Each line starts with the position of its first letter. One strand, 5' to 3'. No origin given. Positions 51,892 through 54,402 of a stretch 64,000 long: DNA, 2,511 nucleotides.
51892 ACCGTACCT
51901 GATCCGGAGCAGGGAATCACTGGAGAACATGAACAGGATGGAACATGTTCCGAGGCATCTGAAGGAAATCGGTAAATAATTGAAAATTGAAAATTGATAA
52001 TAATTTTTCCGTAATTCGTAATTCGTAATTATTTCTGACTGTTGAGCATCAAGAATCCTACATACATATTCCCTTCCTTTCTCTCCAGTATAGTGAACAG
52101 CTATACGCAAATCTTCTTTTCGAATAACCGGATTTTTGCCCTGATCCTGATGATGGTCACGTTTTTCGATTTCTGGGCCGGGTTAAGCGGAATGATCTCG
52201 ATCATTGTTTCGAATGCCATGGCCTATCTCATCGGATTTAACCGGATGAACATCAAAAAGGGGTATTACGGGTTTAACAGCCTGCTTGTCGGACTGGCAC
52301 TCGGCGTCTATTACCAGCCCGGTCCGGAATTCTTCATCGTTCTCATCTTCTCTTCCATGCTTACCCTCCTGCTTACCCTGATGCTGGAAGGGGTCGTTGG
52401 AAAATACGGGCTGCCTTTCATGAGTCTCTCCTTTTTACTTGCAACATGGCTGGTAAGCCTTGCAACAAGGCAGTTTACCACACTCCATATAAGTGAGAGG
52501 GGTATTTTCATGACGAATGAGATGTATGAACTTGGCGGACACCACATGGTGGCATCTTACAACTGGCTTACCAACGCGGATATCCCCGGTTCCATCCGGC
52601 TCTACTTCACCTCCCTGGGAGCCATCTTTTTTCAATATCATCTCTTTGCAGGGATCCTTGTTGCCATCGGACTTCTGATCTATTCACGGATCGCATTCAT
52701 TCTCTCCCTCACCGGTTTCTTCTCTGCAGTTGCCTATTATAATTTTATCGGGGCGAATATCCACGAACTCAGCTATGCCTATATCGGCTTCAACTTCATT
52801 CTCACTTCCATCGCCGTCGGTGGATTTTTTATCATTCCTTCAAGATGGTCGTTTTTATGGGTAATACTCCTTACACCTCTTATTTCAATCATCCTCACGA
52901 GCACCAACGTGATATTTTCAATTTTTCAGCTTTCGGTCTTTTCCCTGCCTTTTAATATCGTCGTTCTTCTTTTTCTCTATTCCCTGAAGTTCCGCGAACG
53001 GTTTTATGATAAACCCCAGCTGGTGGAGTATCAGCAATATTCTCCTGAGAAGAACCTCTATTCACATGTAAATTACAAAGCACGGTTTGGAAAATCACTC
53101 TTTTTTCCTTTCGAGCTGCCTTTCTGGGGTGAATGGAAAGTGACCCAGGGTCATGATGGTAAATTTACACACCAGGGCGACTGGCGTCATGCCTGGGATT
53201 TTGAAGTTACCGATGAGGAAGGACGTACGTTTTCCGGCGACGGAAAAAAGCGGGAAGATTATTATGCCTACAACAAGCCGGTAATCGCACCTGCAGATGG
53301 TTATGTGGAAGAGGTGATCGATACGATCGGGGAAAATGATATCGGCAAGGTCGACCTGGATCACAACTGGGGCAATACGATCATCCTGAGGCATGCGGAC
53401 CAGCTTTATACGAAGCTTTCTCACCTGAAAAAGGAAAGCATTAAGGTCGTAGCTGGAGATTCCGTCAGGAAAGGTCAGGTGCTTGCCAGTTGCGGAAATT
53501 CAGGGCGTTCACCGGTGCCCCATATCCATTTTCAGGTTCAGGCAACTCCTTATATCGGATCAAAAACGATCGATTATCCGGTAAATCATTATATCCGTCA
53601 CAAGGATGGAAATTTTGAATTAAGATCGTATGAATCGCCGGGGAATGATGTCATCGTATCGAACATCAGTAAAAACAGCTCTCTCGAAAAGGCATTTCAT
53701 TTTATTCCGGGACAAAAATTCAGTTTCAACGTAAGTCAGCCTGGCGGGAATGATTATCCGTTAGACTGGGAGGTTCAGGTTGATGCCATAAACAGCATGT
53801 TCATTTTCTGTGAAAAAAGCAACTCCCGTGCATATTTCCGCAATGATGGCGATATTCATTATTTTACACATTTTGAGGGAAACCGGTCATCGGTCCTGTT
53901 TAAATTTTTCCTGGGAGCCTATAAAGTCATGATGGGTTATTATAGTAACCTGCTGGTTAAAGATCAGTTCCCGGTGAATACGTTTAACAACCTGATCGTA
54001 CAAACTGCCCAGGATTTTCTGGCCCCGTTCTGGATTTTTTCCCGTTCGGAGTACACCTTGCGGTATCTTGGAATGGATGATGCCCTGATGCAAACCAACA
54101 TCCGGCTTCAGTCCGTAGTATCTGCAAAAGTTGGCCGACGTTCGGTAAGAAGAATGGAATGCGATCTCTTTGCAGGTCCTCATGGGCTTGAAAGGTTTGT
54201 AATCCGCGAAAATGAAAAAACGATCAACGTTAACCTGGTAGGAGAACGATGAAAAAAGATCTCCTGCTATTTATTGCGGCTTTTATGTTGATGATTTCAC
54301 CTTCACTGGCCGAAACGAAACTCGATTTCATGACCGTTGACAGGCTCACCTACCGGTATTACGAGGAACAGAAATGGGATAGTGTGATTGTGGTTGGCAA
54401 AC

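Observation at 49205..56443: Candidate uncharacterised system: PqqD-like small protein + ATP-grasp ligase + PLP decarboxylase wired to a channel/M23 fusion, an outer-membrane barrel and a TPR protein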

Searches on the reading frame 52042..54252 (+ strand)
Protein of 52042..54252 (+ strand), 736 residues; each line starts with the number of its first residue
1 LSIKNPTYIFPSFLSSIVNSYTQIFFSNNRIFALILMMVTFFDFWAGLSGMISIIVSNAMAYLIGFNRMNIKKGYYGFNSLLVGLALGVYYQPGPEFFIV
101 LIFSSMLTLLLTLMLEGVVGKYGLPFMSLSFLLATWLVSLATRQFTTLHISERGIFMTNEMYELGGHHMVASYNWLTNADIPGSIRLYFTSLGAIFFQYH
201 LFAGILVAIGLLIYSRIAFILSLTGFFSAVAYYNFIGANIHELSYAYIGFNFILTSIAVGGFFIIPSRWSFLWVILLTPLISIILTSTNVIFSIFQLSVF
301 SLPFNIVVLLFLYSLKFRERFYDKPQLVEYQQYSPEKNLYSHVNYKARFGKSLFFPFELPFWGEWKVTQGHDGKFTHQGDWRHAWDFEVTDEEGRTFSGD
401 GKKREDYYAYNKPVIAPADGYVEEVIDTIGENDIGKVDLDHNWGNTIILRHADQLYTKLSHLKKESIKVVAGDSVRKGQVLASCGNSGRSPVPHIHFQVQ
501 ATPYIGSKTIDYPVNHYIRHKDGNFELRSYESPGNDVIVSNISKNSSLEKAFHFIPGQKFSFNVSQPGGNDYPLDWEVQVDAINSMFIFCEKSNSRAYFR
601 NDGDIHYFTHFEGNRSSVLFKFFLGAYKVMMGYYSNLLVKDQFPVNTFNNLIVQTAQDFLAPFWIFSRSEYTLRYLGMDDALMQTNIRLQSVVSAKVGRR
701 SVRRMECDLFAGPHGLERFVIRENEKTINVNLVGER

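Call 3: search_protein_families(library=pfam, proteins=[window:52042-54252:+], max_evalue=0.01)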
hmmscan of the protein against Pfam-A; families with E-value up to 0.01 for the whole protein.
window:52042-54252:+ (736 aa): 2 families
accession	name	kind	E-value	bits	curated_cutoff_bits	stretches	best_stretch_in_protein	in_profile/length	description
PF03253.19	UT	-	1.4e-59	202.1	25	1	15-314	2-290/292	Urea transporter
PF01551.29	Peptidase_M23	-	1.3e-15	57.8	28.7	1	410-501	12-89/96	Peptidase family M23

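Call 4: search_protein_families(library=ncbifam, proteins=[window:52042-54252:+], max_evalue=0.01)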
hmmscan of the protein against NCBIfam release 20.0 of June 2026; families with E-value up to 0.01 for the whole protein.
window:52042-54252:+ (736 aa): 11 families
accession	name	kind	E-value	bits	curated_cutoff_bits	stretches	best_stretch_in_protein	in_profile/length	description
TIGR03441.1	urea_trans_yut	equivalog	1.1e-35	123.4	274.6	1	13-312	3-291/292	urea transporter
NF052530.1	Heli_ShapePgp3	exception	5.4e-11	42.1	300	1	444-501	198-253/270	peptidoglycan metallopeptidase Pgp3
NF008652.0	PRK11649.1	equivalog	2.4e-09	36.4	341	1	430-499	330-397/439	murein DD-endopeptidase MepM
NF052336.1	PdgHdaseHSB100310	equivalog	6.9e-08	32.2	500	1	431-501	75-143/316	peptidoglycan hydrolase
NF053824.1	PdgNdpepShyC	equivalog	5.9e-07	28.7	700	1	430-499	313-380/429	peptidoglycan DD-endopeptidase ShyC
NF053738.1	S2SprSpoIIQBc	equivalog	3.6e-06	26.8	250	1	415-500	127-211/232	stage II sporulation protein SpoIIQ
NF053825.1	PdgNdpepShyA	equivalog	5.2e-06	25.4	700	1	444-499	327-380/425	peptidoglycan DD-endopeptidase ShyA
NF050804.1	CellDivDipMCaul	equivalog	2.5e-05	23.3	900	1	442-507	558-621/634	cell division endopeptidase DipM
NF041208.1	celldiv_DipM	equivalog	6.5e-05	22.3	740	1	441-500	348-405/419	cell division endopeptidase DipM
NF040883.1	amid_act_ActS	equivalog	0.00014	21.3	375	1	443-500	167-221/242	amidase activator ActS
NF052529.1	PG_M23_Pgp6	exception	0.001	17.8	600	1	443-499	365-419/452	peptidoglycan metallopeptidase Pgp6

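Call 16: search_solved_structures(query=window:52042-54252:+, max_evalue=0.001)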
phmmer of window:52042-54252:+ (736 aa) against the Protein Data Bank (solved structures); distinct sequences matched with E-value up to 0.001: 34.
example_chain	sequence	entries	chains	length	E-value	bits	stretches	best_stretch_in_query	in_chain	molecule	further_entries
8blo_A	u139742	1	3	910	3.9e-23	85.2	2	7-325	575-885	Urea transporter 2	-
3me1_A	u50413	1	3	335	1.5e-21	79.9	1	4-339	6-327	Urea transporter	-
3k3f_A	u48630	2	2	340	1.6e-21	79.8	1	4-339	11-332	Urea transporter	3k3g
3m6e_A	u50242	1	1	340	1.3e-20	76.8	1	4-339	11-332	Putative urea transporter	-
6qd5_A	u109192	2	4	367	1.9e-12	49.8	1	11-348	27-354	Urea transporter 1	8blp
9j22_A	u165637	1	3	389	2.8e-12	49.2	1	11-348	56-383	Urea transporter 1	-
8xdf_A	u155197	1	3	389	5.2e-12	48.4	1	11-348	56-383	Urea transporter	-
9zd0_A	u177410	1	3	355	5.6e-12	48.3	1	11-339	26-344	Urea transporter 1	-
8xdg_A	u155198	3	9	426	6.1e-12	48.1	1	10-340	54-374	Urea transporter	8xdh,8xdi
8xd7_A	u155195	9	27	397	7e-12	47.9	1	7-325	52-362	Urea transporter 2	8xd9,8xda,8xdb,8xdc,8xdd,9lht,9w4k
4ezc_A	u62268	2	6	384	9.5e-11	44.2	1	13-326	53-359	Urea transporter 1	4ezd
8xde_A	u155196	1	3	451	6.3e-07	31.6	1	11-313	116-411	Urea transporter 2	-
5kvp_A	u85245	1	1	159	1.8e-06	30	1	443-500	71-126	Zoocin A endopeptidase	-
6jmx_A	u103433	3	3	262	4.5e-06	28.7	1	437-501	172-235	Peptidase M23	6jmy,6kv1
5j1l_A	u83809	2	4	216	5.5e-05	25.1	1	440-500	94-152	ToxR-activated gene (TagE)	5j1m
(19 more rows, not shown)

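Call 27: find_homologous_proteins(query=window:52042-54252:+, max_evalue=1e-10)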
Query window:52042-54252:+ (736 aa): 4165 proteins with E <= 1e-10 among 8000 candidates; the best 120 are listed.
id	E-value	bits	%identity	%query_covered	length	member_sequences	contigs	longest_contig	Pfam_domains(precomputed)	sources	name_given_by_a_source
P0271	0.0e+0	1686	100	100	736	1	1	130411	PF01551.30,PF03253.20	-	-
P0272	0.0e+0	1610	100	95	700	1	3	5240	PF01551.30,PF03253.20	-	-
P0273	0.0e+0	1456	87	98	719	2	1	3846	PF01551.30,PF03253.20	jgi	jgi:urea transporter/murein DD-endopeptidase MepM/ murein hydrolase activator NlpD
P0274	0.0e+0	1441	83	100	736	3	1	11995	PF01551.30,PF03253.20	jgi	jgi:urea transporter/murein DD-endopeptidase MepM/ murein hydrolase activator NlpD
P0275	0.0e+0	1417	82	100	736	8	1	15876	PF01551.30,PF03253.20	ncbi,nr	ncbi:MAG: peptidase M23 [Bacteroidetes bacterium]|nr:MAG: peptidase M23 [Bacteroidota bacterium]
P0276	0.0e+0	1405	81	100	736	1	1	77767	PF01551.30,PF03253.20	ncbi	-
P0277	0.0e+0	1398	82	99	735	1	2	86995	PF01551.30,PF03253.20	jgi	jgi:urea transporter/murein DD-endopeptidase MepM/ murein hydrolase activator NlpD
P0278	0.0e+0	1392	81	100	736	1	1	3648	PF01551.30,PF03253.20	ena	-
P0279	0.0e+0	1388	82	98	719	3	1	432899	PF01551.30,PF03253.20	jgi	jgi:urea transporter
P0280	0.0e+0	1371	79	100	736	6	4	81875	PF01551.30,PF03253.20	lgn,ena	-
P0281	0.0e+0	1370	79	100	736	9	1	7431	PF01551.30,PF03253.20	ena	-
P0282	0.0e+0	1369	81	98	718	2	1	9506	PF01551.30,PF03253.20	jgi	jgi:urea transporter/murein DD-endopeptidase MepM/ murein hydrolase activator NlpD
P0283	0.0e+0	1369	83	95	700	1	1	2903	PF01551.30,PF03253.20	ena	-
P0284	0.0e+0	1355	79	99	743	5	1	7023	PF01551.30,PF03253.20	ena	-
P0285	0.0e+0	1353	83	95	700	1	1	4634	PF01551.30,PF03253.20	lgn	-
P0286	0.0e+0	1353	82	95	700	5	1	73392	PF01551.30,PF03253.20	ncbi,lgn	-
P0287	0.0e+0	1352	82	95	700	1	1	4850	PF01551.30,PF03253.20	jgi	jgi:urea transporter/murein DD-endopeptidase MepM/ murein hydrolase activator NlpD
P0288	0.0e+0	1351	83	95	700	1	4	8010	PF01551.30,PF03253.20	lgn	-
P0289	0.0e+0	1350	77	100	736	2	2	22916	PF01551.30,PF03253.20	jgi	jgi:urea transporter/murein DD-endopeptidase MepM/ murein hydrolase activator NlpD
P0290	0.0e+0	1347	76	100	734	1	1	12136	PF01551.30,PF03253.20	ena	-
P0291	0.0e+0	1346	77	100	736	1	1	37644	PF01551.30,PF03253.20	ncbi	-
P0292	0.0e+0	1342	77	100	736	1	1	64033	PF01551.30,PF03253.20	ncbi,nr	ncbi:MAG: urea transporter [Bacteroidetes bacterium]|nr:urea transporter [Bacteroidota bacterium]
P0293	0.0e+0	1339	77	100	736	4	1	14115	PF01551.30,PF03253.20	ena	-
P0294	0.0e+0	1332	76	100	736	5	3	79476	PF01551.30,PF03253.20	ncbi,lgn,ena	-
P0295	0.0e+0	1332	76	100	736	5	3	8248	PF01551.30,PF03253.20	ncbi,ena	-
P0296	0.0e+0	1328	76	100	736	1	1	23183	PF01551.30,PF03253.20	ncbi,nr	ncbi:MAG: urea transporter [Bacteroidetes bacterium]|nr:urea transporter [Bacteroidota bacterium]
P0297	0.0e+0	1328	77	99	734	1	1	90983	PF01551.30,PF03253.20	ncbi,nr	ncbi:MAG: urea transporter [Bacteroidetes bacterium]|nr:urea transporter [Bacteroidota bacterium]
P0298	0.0e+0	1328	77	99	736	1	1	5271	PF01551.30,PF03253.20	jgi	jgi:urea transporter/murein DD-endopeptidase MepM/ murein hydrolase activator NlpD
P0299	0.0e+0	1324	75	100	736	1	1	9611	PF01551.30,PF03253.20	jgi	jgi:urea transporter/murein DD-endopeptidase MepM/ murein hydrolase activator NlpD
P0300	0.0e+0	1322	76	99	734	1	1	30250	PF01551.30,PF03253.20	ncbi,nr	ncbi:MAG: urea transporter [Bacteroidetes bacterium]|nr:urea transporter [Bacteroidota bacterium]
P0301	0.0e+0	1321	76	100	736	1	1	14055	PF01551.30,PF03253.20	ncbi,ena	ncbi:MAG: urea transporter [Bacteroidota bacterium]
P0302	0.0e+0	1320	75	99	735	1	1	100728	PF01551.30,PF03253.20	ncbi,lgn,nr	ncbi:MAG: urea transporter [Bacteroidales bacterium]|nr:urea transporter [Bacteroidales bacterium]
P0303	0.0e+0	1320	76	100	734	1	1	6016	PF01551.30,PF03253.20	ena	-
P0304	0.0e+0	1318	76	100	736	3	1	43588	PF01551.30,PF03253.20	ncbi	-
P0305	0.0e+0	1317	78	99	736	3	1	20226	PF01551.30,PF03253.20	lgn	-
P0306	0.0e+0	1316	76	100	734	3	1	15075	PF01551.30,PF03253.20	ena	-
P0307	0.0e+0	1314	76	99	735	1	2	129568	PF01551.30,PF03253.20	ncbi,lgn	-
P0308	0.0e+0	1314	76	100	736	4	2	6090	PF01551.30,PF03253.20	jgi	jgi:urea transporter/murein DD-endopeptidase MepM/ murein hydrolase activator NlpD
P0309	0.0e+0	1313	75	100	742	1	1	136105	PF01551.30,PF03253.20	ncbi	ncbi:MAG: urea transporter [Bacteroidales bacterium]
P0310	0.0e+0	1308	75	100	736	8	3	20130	PF01551.30,PF03253.20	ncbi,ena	-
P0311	0.0e+0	1308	76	99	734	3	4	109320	PF01551.30,PF03253.20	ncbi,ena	-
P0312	0.0e+0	1305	75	100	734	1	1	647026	PF01551.30,PF03253.20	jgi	-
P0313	0.0e+0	1305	76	98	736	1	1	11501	PF01551.30,PF03253.20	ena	-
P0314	0.0e+0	1304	75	99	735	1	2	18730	PF01551.30,PF03253.20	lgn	-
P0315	0.0e+0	1301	75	99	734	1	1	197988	PF01551.30,PF03253.20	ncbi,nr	ncbi:MAG: urea transporter [Bacteroidetes bacterium]|nr:urea transporter [Bacteroidota bacterium]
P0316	0.0e+0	1299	74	100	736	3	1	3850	PF01551.30,PF03253.20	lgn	-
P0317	0.0e+0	1299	75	99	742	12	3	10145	PF01551.30,PF03253.20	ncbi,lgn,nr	ncbi:MAG: urea transporter [Bacteroidetes bacterium]|nr:urea transporter [Bacteroidota bacterium]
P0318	0.0e+0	1299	75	99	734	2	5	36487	PF01551.30,PF03253.20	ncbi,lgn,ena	-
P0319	0.0e+0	1298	76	99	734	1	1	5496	PF01551.30,PF03253.20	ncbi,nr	ncbi:MAG: peptidase M23 [Bacteroidetes bacterium]|nr:MAG: peptidase M23 [Bacteroidota bacterium]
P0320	0.0e+0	1297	74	100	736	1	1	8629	PF01551.30,PF03253.20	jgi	jgi:urea transporter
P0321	0.0e+0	1293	74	99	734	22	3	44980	PF01551.30,PF03253.20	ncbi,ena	-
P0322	0.0e+0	1292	75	99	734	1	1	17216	PF01551.30,PF03253.20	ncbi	-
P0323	0.0e+0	1292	74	99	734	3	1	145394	PF01551.30,PF03253.20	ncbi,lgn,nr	ncbi:MAG: urea transporter [Bacteroidales bacterium]|nr:urea transporter [Bacteroidales bacterium]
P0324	0.0e+0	1291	74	100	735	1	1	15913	PF01551.30,PF03253.20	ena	-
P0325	0.0e+0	1291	75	98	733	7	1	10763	PF01551.30,PF03253.20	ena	-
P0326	0.0e+0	1288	74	100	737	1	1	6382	PF01551.30,PF03253.20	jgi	-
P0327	0.0e+0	1286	74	100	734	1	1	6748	PF01551.30,PF03253.20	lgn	-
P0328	0.0e+0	1285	77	95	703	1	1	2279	PF01551.30,PF03253.20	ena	-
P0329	0.0e+0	1284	74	100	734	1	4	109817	PF01551.30,PF03253.20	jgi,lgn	-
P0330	0.0e+0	1283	77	96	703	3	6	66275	PF01551.30,PF03253.20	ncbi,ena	-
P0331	0.0e+0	1282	74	99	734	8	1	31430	PF01551.30,PF03253.20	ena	-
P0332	0.0e+0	1282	73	100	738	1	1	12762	PF01551.30,PF03253.20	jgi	jgi:urea transporter/murein DD-endopeptidase MepM/ murein hydrolase activator NlpD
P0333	0.0e+0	1282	78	95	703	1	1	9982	PF01551.30,PF03253.20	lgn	-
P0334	0.0e+0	1282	77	95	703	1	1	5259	PF01551.30,PF03253.20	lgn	-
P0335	0.0e+0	1281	72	100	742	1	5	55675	PF01551.30,PF03253.20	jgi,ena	-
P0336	0.0e+0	1280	74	100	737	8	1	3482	PF01551.30,PF03253.20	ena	-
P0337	0.0e+0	1280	75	99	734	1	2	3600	PF01551.30,PF03253.20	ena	-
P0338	0.0e+0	1276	74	99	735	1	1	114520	PF01551.30,PF03253.20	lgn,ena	-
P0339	0.0e+0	1275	74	100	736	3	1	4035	PF01551.30,PF03253.20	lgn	-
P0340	0.0e+0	1275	74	99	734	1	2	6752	PF01551.30,PF03253.20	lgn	-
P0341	0.0e+0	1275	73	100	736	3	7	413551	PF01551.30,PF03253.20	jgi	jgi:urea transporter/murein DD-endopeptidase MepM/ murein hydrolase activator NlpD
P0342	0.0e+0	1274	74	100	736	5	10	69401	PF01551.30,PF03253.20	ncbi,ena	-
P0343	0.0e+0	1268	73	99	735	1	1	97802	PF01551.30,PF03253.20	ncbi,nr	ncbi:MAG: urea transporter [Bacteroidetes bacterium]|nr:urea transporter [Bacteroidota bacterium]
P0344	0.0e+0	1265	72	99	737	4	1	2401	PF01551.30,PF03253.20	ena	-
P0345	0.0e+0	1261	73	99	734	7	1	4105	PF01551.30,PF03253.20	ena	-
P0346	0.0e+0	1260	73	99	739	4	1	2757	PF01551.30,PF03253.20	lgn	-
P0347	0.0e+0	1258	76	96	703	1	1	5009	PF01551.30,PF03253.20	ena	-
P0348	0.0e+0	1257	76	96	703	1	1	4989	PF01551.30,PF03253.20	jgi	-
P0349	0.0e+0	1256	72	99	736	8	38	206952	PF01551.30,PF03253.20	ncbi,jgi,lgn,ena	jgi:urea transporter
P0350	0.0e+0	1250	71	99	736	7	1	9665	PF01551.30,PF03253.20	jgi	jgi:urea transporter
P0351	0.0e+0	1249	75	96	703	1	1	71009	PF01551.30,PF03253.20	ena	-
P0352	0.0e+0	1249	73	99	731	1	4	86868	PF01551.30,PF03253.20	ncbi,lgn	-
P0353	0.0e+0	1247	79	92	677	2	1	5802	PF01551.30,PF03253.20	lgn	-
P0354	0.0e+0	1244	72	99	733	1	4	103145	PF01551.30,PF03253.20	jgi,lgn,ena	-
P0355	0.0e+0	1243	70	99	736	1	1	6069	PF01551.30,PF03253.20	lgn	-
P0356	0.0e+0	1243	71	99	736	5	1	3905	PF01551.30,PF03253.20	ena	-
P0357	0.0e+0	1243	71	100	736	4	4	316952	PF01551.30,PF03253.20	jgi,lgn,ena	-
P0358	0.0e+0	1242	74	96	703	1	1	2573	PF01551.30,PF03253.20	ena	-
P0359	0.0e+0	1240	71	100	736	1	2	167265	PF01551.30,PF03253.20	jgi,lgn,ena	-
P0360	0.0e+0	1237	72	99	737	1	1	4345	PF01551.30,PF03253.20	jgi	jgi:urea transporter/murein DD-endopeptidase MepM/ murein hydrolase activator NlpD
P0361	0.0e+0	1231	74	95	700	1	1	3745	PF01551.30,PF03253.20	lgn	-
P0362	0.0e+0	1230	71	99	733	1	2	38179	PF01551.30,PF03253.20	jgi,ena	-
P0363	0.0e+0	1221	70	99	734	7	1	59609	PF01551.30,PF03253.20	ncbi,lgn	-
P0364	0.0e+0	1216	71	99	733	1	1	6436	PF01551.30,PF03253.20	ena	-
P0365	0.0e+0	1212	70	99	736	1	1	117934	PF01551.30,PF03253.20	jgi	-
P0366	0.0e+0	1203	69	98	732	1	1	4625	PF01551.30,PF03253.20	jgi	jgi:urea transporter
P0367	0.0e+0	1199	69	98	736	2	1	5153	PF01551.30,PF03253.20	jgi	jgi:urea transporter/murein DD-endopeptidase MepM/ murein hydrolase activator NlpD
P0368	0.0e+0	1197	70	98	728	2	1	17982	PF01551.30,PF03253.20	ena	-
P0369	0.0e+0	1192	69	99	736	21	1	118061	PF01551.30,PF03253.20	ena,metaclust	metaclust:\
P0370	0.0e+0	1188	68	99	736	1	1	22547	PF01551.30,PF03253.20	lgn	-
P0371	0.0e+0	1187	67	99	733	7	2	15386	PF01551.30,PF03253.20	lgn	-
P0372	0.0e+0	1181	68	99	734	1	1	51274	PF01551.30,PF03253.20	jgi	jgi:urea transporter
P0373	0.0e+0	1181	70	99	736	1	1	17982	PF01551.30,PF03253.20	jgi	jgi:urea transporter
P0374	0.0e+0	1156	68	96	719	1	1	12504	PF01551.30,PF03253.20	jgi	jgi:urea transporter/murein DD-endopeptidase MepM/ murein hydrolase activator NlpD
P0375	0.0e+0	1148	66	100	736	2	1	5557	PF01551.30,PF03253.20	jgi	-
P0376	0.0e+0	1146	67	99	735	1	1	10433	PF01551.30,PF03253.20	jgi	jgi:urea transporter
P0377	0.0e+0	1146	66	98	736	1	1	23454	PF01551.30,PF03253.20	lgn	-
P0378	0.0e+0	1146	66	99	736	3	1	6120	PF01551.30,PF03253.20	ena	-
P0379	0.0e+0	1140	66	99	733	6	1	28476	PF01551.30,PF03253.20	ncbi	-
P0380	0.0e+0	1133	69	95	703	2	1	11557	PF01551.30,PF03253.20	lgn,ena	-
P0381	0.0e+0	1124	65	99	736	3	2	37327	PF01551.30,PF03253.20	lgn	-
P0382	0.0e+0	1116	65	99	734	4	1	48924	PF01551.30,PF03253.20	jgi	-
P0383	0.0e+0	1114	65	96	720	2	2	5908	PF01551.30,PF03253.20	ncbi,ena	-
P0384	0.0e+0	1112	65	99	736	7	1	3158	PF01551.30,PF03253.20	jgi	jgi:urea transporter/murein DD-endopeptidase MepM/ murein hydrolase activator NlpD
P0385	0.0e+0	1105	64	99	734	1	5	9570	PF01551.30,PF03253.20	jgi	-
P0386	0.0e+0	1102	76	83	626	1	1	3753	PF01551.30,PF03253.20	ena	-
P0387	0.0e+0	1102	65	99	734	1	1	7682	PF01551.30,PF03253.20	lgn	-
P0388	0.0e+0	1101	65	99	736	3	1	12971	PF01551.30,PF03253.20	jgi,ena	-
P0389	0.0e+0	1101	64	100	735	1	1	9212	PF01551.30,PF03253.20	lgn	-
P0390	0.0e+0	1087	62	99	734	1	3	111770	PF01551.30,PF03253.20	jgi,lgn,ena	-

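Call 40: predict_structure(alignment_id=A2)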
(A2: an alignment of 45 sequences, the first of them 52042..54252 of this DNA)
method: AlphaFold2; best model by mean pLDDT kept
length: 736 residues; sequences in the alignment: 45
mean_pLDDT: 69.7   pTM: 0.51
mean pLDDT of the five models: 69.7, 68.3, 65.7, 65.1, 60.7
residues with pLDDT >= 90: 132; 70-90: 280; 50-70: 164; < 50: 160
segments of 3 or more residues with pLDDT < 50: 1-6, 118-125, 141-156, 159-164, 195-219, 248-251, 255-269, 295-350, 373-378, 661-664
pLDDT, mean of each block of 10 residues (from residue 1): 46 71 66 77 83 85 76 76 75 71 79 59 49 55 41 44 55 65 59 48 45 47 54 59 50 49 44 55 53 48 46 38 31 30 41 72 82 48 75 81 85 92 88 72 84 83 92 92 79 82 64 79 82 81 89 91 86 92 86 91 85 89 92 86 68 55 61 88 87 82 90 91 90 74
secondary structure, 60 per line:
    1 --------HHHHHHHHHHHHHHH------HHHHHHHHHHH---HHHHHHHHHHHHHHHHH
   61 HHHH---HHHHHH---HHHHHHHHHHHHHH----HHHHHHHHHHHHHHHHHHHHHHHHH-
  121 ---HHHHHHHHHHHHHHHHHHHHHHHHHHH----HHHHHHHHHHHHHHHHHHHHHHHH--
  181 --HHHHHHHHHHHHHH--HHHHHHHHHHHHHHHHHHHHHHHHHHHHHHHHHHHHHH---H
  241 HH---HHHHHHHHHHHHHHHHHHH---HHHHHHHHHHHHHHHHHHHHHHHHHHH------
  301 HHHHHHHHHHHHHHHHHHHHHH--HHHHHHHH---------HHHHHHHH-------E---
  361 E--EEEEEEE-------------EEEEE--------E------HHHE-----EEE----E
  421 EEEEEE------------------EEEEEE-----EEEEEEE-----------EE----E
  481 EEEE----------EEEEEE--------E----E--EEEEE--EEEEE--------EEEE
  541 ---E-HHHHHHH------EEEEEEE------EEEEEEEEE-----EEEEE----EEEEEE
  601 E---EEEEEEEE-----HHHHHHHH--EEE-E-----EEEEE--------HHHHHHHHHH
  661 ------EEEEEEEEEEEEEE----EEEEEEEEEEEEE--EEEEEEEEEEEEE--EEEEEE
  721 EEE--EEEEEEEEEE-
elements in order (helices of 4 or more, strands of 3 or more residues): H9-23 H30-40 H44-64 H68-73 H77-90 H95-119 H124-150 H155-178 H183-196 H199-236 H246-264 H268-294 H301-322 H325-332 H342-349 E364-370 E384-388 E413-415 E420-426 E445-450 E456-462 E480-484 E495-500 E517-521 E524-528 E537-540 H546-552 E559-565 E572-580 E586-590 E595-601 E605-612 H618-625 E628-630 E638-642 H651-660 E667-680 E685-697 E700-712 E715-723 E726-735
